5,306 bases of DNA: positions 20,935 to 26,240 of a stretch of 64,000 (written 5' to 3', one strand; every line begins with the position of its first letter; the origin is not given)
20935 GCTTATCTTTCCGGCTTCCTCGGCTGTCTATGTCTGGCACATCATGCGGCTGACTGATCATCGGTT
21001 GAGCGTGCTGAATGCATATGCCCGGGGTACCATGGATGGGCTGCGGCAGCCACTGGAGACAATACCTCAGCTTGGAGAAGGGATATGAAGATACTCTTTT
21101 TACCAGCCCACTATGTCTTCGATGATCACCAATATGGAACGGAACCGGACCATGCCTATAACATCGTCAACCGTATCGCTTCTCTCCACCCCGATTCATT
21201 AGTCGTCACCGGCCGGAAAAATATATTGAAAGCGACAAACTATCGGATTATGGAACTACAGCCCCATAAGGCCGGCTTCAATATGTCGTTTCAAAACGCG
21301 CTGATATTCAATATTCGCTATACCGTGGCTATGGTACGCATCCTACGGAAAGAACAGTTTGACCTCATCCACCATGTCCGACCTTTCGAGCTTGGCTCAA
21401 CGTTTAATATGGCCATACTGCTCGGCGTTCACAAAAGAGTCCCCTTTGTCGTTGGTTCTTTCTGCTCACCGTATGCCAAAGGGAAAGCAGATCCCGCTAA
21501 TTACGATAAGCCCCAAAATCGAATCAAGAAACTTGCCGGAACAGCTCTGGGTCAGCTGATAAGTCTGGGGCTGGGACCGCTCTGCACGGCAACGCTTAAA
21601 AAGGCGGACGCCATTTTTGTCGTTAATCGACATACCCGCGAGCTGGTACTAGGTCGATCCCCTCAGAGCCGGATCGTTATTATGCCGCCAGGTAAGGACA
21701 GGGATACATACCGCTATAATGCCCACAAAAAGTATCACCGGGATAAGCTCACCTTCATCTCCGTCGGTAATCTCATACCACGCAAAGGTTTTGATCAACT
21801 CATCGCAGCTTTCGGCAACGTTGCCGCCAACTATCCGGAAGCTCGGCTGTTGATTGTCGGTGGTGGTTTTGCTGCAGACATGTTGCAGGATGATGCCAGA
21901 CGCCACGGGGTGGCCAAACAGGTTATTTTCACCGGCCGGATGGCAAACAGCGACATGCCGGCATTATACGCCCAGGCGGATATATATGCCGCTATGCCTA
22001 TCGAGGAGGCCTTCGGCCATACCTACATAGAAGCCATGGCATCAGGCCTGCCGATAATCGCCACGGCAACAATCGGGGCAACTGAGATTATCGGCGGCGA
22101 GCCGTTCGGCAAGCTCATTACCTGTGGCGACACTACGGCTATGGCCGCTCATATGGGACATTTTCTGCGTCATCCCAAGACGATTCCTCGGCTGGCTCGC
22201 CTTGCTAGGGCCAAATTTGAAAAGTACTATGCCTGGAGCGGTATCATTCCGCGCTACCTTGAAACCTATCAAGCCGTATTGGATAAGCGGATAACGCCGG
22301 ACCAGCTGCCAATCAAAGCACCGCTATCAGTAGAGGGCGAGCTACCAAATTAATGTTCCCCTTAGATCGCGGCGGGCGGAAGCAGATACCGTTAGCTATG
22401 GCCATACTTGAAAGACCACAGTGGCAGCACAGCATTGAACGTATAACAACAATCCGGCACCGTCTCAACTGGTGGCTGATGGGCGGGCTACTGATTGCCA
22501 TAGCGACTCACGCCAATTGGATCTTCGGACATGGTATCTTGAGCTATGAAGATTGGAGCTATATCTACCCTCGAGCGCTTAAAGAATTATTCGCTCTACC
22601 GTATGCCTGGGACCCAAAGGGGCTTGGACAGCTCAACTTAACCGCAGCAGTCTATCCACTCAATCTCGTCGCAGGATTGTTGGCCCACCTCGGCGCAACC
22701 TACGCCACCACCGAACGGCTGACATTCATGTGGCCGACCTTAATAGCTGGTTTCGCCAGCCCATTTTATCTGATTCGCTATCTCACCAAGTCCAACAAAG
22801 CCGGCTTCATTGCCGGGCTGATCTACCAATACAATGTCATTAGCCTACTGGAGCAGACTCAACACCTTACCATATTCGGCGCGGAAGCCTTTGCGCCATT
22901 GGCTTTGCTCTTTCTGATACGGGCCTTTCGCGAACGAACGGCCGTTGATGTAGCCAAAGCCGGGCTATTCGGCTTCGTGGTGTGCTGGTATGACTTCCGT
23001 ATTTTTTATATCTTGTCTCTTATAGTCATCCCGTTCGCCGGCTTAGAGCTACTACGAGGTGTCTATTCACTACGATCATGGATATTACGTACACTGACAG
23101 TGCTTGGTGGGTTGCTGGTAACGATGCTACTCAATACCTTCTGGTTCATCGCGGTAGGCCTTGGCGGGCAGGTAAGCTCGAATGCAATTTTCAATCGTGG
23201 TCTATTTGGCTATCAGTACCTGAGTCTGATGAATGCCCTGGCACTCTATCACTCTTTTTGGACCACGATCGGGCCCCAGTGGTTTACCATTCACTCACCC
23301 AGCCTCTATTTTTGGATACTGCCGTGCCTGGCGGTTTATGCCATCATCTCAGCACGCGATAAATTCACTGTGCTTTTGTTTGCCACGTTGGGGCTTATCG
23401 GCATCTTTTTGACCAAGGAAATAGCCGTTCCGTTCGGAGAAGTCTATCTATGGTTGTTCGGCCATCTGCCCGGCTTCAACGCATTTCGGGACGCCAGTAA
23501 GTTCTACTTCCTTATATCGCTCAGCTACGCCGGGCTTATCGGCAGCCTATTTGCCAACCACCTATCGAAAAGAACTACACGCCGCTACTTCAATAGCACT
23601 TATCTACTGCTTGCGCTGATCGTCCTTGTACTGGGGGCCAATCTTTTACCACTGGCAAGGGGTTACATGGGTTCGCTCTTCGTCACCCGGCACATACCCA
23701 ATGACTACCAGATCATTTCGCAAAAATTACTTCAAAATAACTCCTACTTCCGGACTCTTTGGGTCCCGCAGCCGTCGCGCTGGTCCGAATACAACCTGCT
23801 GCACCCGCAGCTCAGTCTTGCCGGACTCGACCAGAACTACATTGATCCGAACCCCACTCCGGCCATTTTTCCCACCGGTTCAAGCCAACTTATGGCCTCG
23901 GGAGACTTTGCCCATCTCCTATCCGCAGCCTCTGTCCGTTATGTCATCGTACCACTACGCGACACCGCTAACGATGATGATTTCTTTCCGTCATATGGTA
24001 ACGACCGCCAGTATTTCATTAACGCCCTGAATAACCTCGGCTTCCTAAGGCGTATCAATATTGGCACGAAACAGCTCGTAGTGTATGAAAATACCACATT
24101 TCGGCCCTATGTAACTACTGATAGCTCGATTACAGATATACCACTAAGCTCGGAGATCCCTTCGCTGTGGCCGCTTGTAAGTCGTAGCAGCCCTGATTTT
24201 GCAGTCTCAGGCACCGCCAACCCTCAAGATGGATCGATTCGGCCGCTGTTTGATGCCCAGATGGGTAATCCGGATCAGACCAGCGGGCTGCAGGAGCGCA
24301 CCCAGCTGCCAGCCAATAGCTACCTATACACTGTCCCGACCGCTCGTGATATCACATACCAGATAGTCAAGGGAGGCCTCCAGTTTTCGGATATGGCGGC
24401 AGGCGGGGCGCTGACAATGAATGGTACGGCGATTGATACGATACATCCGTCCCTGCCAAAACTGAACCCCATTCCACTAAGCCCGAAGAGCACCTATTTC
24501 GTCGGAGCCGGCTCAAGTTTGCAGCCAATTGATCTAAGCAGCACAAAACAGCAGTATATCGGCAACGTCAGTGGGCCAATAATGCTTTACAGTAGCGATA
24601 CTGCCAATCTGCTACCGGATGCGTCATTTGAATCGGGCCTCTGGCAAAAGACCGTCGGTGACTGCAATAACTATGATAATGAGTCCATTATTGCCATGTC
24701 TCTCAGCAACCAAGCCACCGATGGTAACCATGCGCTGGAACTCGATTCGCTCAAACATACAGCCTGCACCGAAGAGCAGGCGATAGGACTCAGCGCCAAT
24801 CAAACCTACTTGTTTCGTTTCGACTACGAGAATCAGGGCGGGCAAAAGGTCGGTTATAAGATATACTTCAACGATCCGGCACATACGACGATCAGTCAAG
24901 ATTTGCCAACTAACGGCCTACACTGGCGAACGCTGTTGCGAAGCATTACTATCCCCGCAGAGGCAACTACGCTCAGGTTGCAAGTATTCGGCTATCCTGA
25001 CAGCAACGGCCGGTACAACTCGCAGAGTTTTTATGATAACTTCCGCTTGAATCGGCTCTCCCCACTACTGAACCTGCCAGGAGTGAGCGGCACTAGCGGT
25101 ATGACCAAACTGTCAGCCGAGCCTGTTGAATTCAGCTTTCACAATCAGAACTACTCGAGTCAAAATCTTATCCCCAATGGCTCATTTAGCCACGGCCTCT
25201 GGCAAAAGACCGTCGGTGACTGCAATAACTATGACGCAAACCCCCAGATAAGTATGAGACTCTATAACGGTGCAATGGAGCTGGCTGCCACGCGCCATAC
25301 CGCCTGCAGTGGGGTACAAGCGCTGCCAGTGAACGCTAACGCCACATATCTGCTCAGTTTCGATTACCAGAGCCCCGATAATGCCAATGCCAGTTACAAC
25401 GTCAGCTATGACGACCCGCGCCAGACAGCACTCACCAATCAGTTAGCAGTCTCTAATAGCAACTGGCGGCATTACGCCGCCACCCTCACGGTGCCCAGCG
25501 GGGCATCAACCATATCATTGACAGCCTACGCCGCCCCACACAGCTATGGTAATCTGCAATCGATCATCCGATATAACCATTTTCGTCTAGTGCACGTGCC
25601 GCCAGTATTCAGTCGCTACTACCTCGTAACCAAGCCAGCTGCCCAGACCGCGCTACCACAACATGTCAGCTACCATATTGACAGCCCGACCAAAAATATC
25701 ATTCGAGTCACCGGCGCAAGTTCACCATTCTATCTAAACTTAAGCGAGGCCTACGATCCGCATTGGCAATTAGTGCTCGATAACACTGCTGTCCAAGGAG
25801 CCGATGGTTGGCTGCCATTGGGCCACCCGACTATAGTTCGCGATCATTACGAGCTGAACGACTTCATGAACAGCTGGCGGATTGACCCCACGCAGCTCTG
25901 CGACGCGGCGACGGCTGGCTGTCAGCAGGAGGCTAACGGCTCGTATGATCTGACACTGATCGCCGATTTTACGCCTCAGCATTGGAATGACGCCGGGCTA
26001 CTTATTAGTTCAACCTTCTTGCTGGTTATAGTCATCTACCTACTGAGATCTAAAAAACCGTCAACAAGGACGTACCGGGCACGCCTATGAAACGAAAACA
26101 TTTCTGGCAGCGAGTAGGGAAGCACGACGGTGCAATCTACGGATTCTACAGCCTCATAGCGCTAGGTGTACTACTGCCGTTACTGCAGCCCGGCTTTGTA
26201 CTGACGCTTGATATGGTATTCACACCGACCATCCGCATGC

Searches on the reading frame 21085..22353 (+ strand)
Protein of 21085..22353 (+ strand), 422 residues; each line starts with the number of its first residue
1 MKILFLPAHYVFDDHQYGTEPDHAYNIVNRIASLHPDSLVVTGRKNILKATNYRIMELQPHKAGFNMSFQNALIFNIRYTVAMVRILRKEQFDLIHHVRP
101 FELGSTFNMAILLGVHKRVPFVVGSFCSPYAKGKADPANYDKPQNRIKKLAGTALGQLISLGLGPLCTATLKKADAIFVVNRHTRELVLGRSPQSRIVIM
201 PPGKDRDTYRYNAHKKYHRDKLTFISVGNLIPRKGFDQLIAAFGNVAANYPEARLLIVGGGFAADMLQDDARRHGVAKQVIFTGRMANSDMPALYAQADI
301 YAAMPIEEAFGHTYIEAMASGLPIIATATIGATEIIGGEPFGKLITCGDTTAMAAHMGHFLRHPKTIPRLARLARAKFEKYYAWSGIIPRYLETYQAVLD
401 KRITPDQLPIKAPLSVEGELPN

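Call 41: search_protein_families(library=pfam, proteins=[window:21085-22353:+], max_evalue=0.001)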
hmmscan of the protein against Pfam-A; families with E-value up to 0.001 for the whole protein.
window:21085-22353:+ (422 aa): 6 families
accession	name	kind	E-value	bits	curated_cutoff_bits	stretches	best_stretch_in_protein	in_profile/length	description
PF00534.26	Glycos_transf_1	-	3.6e-31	108.4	26.4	1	219-371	13-166/172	Glycosyl transferases group 1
PF13692.12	Glyco_trans_1_4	-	1.1e-26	94.2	27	1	223-362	3-141/142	Glycosyl transferases group 1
PF13439.12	Glyco_transf_4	-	1.4e-07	32.2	28.5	1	23-206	7-168/170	Glycosyltransferase Family 4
PF20706.3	GT4-conflict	-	2.9e-06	27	26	1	182-385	159-379/385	Family 4 Glycosyltransferase in conflict systems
PF13524.12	Glyco_trans_1_2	-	3.7e-06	27.4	25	1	249-386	11-137/144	Glycosyl transferase-like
PF13579.12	Glyco_trans_4_4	-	4.2e-05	24.4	29.7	1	75-203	55-158/158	Glycosyl transferase 4-like domain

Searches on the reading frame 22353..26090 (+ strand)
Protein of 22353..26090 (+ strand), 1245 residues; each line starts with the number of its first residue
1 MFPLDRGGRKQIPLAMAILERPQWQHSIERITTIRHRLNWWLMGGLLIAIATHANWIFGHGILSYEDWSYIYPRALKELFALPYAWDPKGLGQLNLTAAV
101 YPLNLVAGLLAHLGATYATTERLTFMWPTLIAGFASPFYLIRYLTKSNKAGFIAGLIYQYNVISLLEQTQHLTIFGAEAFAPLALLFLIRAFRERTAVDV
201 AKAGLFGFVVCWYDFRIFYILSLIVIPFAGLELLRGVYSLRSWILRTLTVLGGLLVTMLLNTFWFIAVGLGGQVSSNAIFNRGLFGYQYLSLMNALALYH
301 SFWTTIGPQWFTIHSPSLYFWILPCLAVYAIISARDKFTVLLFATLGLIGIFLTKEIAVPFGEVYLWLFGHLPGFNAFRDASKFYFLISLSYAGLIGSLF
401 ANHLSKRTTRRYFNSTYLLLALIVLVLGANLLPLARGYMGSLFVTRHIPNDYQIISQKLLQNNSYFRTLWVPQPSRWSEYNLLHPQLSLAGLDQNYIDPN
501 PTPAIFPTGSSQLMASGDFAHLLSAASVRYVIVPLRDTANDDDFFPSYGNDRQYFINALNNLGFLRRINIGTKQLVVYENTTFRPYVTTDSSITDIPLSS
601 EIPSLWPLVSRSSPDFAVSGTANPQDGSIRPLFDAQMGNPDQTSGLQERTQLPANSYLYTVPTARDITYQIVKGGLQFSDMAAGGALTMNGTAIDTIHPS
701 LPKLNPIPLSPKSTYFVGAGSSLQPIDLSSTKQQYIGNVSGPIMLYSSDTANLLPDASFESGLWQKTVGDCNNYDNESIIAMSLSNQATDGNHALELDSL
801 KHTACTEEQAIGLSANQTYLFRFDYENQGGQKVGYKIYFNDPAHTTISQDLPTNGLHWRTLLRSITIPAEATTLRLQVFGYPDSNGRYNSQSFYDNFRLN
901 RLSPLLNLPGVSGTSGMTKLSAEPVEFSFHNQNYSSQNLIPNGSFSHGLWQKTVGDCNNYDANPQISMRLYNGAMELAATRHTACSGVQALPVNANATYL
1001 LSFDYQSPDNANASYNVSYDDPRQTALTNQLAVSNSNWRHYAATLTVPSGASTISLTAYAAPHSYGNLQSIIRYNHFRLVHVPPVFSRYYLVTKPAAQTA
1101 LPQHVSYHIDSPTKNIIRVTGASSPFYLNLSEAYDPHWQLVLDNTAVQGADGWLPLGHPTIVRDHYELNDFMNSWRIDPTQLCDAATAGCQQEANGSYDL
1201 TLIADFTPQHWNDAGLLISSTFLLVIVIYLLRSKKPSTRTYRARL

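Call 41: search_protein_families(library=pfam, proteins=[window:22353-26090:+], max_evalue=0.001)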
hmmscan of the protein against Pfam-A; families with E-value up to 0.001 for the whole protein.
window:22353-26090:+ (1245 aa): 1 family
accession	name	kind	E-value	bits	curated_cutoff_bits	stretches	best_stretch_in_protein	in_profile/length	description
PF02018.23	CBM_4_9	-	1.1e-07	32.7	25.9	0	938-1060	2-131/136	Carbohydrate binding domain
